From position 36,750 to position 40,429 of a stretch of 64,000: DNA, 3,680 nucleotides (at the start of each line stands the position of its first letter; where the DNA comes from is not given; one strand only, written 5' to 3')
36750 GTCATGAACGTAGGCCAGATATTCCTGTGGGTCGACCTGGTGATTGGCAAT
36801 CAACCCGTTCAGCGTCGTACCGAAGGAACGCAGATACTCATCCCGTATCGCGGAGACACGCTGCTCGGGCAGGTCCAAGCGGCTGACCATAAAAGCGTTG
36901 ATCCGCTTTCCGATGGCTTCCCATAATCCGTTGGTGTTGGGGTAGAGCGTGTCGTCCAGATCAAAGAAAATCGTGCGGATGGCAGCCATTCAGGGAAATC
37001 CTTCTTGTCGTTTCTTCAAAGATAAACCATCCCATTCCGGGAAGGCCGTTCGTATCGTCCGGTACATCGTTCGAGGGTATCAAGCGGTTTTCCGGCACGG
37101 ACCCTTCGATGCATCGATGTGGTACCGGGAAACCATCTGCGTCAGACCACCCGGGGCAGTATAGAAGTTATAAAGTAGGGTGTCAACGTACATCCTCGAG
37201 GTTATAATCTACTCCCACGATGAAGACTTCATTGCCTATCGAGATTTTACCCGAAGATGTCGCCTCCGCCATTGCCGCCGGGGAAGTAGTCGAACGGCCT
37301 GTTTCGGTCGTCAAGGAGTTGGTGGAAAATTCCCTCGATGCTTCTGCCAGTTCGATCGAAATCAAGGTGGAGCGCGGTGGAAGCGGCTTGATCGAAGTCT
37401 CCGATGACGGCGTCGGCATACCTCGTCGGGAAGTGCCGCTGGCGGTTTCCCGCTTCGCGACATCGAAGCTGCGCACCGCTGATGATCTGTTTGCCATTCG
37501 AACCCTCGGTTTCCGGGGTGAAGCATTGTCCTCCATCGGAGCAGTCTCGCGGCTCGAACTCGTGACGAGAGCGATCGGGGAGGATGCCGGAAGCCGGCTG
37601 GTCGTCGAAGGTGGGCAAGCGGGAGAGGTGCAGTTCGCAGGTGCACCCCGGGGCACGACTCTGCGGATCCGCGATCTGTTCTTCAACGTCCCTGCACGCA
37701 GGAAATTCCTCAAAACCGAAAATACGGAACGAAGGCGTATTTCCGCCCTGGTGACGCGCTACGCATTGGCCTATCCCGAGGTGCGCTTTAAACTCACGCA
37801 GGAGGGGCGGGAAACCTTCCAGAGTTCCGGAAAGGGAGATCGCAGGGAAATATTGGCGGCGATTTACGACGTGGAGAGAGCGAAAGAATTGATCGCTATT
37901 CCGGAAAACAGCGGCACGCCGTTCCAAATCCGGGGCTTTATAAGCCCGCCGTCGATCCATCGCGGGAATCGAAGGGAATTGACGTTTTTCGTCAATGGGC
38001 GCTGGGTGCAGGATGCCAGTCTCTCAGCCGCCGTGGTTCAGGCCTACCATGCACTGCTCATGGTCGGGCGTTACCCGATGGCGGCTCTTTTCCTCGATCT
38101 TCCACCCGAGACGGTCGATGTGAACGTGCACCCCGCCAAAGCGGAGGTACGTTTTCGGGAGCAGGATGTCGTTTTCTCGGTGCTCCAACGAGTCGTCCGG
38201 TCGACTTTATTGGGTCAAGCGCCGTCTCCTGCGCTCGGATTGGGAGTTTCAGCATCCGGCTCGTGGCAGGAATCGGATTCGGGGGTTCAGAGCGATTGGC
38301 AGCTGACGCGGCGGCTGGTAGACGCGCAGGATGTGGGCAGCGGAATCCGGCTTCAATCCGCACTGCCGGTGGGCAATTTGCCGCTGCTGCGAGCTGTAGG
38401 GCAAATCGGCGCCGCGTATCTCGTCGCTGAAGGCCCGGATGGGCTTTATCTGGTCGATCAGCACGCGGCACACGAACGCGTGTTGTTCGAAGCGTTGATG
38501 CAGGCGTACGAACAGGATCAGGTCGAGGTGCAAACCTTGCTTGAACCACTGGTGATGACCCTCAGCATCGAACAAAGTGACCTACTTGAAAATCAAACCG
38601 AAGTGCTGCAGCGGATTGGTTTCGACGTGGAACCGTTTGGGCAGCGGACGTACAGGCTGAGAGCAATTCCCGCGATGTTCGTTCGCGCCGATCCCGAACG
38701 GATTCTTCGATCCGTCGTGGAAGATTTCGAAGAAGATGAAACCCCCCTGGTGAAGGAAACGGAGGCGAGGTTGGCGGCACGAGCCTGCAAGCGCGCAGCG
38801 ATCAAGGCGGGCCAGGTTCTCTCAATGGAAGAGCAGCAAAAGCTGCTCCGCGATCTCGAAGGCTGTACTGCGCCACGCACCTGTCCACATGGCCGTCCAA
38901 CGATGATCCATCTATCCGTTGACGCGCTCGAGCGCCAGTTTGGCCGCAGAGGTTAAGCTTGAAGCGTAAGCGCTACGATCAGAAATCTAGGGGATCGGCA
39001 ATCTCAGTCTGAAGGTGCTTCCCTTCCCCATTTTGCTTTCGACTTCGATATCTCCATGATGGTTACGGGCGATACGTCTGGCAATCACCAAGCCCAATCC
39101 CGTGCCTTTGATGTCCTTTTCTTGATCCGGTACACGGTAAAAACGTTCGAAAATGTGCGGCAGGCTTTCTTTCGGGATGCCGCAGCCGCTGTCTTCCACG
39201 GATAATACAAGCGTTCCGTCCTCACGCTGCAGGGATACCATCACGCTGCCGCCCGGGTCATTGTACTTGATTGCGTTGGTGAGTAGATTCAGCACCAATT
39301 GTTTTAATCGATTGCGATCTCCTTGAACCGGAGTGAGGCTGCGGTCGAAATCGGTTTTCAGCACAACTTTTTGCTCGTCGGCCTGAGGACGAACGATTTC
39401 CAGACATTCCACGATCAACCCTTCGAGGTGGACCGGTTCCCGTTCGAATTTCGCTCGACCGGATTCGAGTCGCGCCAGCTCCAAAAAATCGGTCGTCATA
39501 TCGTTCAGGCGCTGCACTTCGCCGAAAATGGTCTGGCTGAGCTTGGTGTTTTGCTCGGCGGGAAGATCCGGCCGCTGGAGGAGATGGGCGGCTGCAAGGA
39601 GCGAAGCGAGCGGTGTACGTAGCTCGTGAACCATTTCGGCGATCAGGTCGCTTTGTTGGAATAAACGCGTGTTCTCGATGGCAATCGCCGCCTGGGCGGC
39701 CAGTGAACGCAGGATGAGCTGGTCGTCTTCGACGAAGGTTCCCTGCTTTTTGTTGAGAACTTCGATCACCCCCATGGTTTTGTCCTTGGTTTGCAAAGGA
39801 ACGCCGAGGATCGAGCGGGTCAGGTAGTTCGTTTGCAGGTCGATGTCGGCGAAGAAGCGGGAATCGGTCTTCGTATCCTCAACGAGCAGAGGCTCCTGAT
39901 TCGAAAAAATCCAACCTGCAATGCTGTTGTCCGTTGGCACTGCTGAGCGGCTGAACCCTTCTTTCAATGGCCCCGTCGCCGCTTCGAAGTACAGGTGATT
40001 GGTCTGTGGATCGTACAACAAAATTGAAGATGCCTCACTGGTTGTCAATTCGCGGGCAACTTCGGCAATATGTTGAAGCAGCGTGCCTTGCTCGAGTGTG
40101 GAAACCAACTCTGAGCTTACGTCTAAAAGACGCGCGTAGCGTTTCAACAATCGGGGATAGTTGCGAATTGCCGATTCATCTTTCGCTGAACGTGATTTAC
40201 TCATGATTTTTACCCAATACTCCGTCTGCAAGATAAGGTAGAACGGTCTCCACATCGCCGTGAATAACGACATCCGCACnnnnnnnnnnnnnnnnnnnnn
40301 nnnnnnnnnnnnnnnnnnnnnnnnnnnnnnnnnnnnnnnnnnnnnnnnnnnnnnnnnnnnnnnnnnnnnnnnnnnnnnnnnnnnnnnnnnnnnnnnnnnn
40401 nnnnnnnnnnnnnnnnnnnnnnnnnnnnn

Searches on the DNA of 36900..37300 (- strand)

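Call 5: search_rna_families(source=window, start=36900, end=37300, threshold=evalue, max_evalue=10, show_alignments=3)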
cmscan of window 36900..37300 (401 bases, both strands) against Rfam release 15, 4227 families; matches with E-value up to 10: 1.
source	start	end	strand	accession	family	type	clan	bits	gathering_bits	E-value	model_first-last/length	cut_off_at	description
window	37079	37141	-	RF00756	mir-299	Gene; miRNA;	-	17.8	67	0.52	1-63/63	no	mir-299 microRNA precursor family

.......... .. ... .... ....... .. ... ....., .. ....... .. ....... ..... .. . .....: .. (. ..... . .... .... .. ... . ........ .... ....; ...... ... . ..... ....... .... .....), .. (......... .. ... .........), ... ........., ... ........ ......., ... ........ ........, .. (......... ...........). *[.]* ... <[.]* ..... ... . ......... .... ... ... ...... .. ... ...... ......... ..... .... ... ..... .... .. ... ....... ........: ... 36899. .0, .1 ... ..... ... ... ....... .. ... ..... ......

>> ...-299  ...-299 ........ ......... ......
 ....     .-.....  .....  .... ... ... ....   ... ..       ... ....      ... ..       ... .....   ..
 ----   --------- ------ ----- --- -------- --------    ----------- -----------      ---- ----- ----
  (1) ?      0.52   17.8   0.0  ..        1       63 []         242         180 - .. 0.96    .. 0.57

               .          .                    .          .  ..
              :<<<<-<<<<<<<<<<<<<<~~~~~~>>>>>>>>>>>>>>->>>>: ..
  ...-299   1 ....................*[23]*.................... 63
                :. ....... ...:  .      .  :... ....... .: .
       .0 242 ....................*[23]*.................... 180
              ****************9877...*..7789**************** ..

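Call 33: build_rna_model(alignment_id=A4, structure=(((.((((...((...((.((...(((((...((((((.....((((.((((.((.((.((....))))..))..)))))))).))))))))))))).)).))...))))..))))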
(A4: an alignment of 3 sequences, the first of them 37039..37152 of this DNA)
Model R1 built from alignment A4 (3 sequences, 115 columns); structure: as given.
model positions 115; base pairs 38; branch points 0; effective number of sequences 1.84; information 0.59 bits per position. Calibrated on 0.2 Mb of random sequence (short: E-values are rough).
structure used (alignment columns):
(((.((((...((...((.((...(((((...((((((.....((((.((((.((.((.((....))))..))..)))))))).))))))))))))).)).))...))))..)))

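Call 34: search_with_rna_model(model_id=R1, sources=[window, L001, L002, L003, L004, L005, L006, L007, L008, L009, L010, L011, L012, L013, L014, L015, L016, L017, L018, L019, L020, L021, L022, L023, L024, L025, L026, L027, L028, L029, L030, L031, L032, L033, L034, L035, L036, L037, L038, L039, L040, L041, L042, L043, L044, L045, L046, L047, L048, L049, L050, L051, L052, L053, L054, L055, L056, L057, L058, L059, L060, L061, L062, L063, L064, L065, L066, L067, L068, L069, L070, L071, L072, L073, L074, L075, L076, L077, L078, L079, L080, L081, L082, L085, L090, L092], max_evalue=10)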
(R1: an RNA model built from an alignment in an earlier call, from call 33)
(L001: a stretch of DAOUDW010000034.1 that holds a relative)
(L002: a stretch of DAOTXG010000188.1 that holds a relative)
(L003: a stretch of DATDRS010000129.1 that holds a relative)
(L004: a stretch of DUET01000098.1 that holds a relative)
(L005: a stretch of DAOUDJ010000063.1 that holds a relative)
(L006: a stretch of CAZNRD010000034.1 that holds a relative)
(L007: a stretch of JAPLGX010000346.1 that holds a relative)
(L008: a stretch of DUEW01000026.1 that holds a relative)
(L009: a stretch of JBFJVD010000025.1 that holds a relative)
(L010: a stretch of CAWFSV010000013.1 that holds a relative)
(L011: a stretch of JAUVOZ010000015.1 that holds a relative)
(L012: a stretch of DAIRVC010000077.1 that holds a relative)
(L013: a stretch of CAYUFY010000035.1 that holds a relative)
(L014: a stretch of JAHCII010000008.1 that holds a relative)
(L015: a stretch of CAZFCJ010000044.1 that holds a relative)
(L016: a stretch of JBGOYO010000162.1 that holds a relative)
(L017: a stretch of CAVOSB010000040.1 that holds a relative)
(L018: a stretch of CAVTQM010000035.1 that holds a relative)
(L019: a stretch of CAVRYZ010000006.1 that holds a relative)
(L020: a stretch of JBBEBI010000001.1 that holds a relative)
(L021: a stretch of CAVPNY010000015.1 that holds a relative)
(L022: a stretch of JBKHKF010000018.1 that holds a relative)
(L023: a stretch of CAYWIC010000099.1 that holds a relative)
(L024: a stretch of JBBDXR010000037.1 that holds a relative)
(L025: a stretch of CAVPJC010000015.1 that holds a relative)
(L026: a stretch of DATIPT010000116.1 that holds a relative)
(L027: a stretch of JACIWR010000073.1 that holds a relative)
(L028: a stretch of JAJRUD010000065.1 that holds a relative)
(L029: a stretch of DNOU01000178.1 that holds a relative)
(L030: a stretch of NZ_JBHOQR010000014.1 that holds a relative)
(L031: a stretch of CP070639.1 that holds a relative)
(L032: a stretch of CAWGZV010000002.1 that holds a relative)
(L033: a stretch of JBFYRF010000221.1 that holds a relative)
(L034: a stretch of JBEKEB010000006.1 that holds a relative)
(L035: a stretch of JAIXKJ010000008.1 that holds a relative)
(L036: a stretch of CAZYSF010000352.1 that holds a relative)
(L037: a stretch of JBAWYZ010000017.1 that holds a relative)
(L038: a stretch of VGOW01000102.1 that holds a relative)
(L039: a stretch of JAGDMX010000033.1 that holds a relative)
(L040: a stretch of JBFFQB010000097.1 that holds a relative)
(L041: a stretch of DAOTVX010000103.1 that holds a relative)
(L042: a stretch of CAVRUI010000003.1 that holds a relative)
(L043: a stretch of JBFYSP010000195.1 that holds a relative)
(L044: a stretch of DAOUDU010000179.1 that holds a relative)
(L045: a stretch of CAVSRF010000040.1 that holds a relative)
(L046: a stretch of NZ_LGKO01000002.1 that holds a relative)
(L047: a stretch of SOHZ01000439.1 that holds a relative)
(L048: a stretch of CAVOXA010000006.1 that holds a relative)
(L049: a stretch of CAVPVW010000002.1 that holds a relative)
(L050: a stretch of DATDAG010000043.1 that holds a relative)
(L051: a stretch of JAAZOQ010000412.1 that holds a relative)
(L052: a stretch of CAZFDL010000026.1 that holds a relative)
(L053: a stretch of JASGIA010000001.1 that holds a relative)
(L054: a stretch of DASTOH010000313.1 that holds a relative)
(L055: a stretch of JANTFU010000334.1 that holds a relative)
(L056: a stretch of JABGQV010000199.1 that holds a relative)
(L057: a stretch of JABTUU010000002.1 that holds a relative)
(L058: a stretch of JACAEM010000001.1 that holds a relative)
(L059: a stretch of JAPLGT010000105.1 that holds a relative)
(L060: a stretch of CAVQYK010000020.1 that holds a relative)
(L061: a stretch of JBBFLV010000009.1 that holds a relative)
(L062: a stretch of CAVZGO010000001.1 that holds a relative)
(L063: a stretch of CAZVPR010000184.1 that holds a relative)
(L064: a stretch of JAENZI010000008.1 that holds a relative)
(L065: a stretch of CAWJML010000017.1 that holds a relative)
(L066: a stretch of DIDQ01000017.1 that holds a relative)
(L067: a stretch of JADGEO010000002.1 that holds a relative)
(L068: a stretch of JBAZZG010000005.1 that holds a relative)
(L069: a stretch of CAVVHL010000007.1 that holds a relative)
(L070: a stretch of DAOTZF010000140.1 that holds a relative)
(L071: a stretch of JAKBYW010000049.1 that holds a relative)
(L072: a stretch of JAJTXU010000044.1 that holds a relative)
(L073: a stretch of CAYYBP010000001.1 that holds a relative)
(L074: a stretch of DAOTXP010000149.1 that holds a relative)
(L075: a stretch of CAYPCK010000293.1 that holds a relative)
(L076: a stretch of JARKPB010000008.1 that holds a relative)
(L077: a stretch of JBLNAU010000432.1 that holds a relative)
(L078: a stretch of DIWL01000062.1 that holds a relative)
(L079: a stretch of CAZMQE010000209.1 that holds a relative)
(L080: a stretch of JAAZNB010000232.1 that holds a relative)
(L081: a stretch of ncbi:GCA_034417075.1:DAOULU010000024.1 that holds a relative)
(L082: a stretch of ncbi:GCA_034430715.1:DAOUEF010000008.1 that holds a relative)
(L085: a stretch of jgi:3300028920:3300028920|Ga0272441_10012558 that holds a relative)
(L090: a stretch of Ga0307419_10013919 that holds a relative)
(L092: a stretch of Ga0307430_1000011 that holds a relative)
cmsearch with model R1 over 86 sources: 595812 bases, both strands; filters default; matches with E-value up to 10: 6.
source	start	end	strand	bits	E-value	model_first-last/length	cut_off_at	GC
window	37039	37152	-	125.4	1.4e-28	1-115/115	no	0.59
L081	3840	3954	+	97.4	1.9e-21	1-115/115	no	0.5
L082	3842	3956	+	92.5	3.5e-20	1-115/115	no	0.53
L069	4108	4196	+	18.6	0.22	1-115/115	no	0.66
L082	6224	6295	+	17.3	0.47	1-115/115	no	0.58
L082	3571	3695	-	12.8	6.8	1-115/115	no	0.58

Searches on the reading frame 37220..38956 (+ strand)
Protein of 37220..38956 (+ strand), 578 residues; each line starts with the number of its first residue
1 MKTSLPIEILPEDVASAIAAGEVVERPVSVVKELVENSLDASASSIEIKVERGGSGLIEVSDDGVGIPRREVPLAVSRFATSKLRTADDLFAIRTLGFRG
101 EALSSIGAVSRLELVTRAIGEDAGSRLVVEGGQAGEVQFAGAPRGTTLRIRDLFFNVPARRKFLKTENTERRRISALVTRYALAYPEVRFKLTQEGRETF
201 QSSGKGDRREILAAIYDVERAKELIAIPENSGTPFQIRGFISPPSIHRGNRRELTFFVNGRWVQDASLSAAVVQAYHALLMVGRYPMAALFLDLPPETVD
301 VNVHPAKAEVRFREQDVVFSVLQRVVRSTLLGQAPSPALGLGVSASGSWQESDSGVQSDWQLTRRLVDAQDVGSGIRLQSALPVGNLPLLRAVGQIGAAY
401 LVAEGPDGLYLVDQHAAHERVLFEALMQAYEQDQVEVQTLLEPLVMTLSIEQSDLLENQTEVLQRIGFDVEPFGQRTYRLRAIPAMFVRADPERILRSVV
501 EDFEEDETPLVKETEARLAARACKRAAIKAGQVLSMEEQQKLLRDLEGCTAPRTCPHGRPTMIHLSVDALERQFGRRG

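Call 9: search_protein_families(library=pfam, proteins=[window:37220-38956:+])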
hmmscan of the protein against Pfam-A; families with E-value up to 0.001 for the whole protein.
window:37220-38956:+ (578 aa): 4 families
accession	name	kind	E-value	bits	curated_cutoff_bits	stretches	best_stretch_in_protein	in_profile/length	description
PF08676.16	MutL_C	-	1.1e-37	129.3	25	1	393-533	1-141/142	MutL C terminal dimerisation domain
PF01119.25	DNA_mis_repair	-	8.7e-36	122.6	26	1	213-330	2-118/119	DNA mismatch repair protein, C-terminal domain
PF13589.12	HATPase_c_3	-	5.3e-10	39.9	25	1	29-121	5-97/137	Histidine kinase-, DNA gyrase B-, and HSP90-like ATPase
PF02518.31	HATPase_c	-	4.5e-09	37.2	26.4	1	25-81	4-63/111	Histidine kinase-, DNA gyrase B-, and HSP90-like ATPase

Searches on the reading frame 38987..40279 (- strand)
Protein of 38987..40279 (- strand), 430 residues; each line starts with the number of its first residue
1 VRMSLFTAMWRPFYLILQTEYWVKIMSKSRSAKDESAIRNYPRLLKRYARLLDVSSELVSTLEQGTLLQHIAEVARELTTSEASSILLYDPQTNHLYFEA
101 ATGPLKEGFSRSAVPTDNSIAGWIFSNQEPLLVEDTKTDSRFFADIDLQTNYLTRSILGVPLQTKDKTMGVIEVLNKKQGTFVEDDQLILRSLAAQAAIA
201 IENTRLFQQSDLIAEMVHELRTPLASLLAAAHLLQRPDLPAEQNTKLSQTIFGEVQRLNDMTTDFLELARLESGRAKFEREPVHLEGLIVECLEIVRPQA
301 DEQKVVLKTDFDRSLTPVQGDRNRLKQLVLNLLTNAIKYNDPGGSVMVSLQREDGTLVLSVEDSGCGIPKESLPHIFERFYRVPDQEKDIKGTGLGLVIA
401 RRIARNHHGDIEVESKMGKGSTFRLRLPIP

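Call 9: search_protein_families(library=pfam, proteins=[window:38987-40279:-])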
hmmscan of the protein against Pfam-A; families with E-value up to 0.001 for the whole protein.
window:38987-40279:- (430 aa): 6 families
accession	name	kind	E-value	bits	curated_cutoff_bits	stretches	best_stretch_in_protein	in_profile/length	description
PF02518.31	HATPase_c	-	2.1e-33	115.5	26.4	1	320-429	1-109/111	Histidine kinase-, DNA gyrase B-, and HSP90-like ATPase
PF01590.32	GAF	-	4.6e-18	66.5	22.4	1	66-201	4-133/133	GAF domain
PF13185.12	GAF_2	-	4.8e-18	66.1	28.6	1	66-202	6-136/136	GAF domain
PF00512.31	HisKA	-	2.8e-15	56.5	26.9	1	209-274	2-66/66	His Kinase A (phospho-acceptor) domain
PF13492.12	GAF_3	-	9.8e-15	55.6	27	1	65-203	3-129/129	GAF domain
PF13581.12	HATPase_c_2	-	1.5e-05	25.4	27.4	1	332-413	39-114/127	Histidine kinase-like ATPase domain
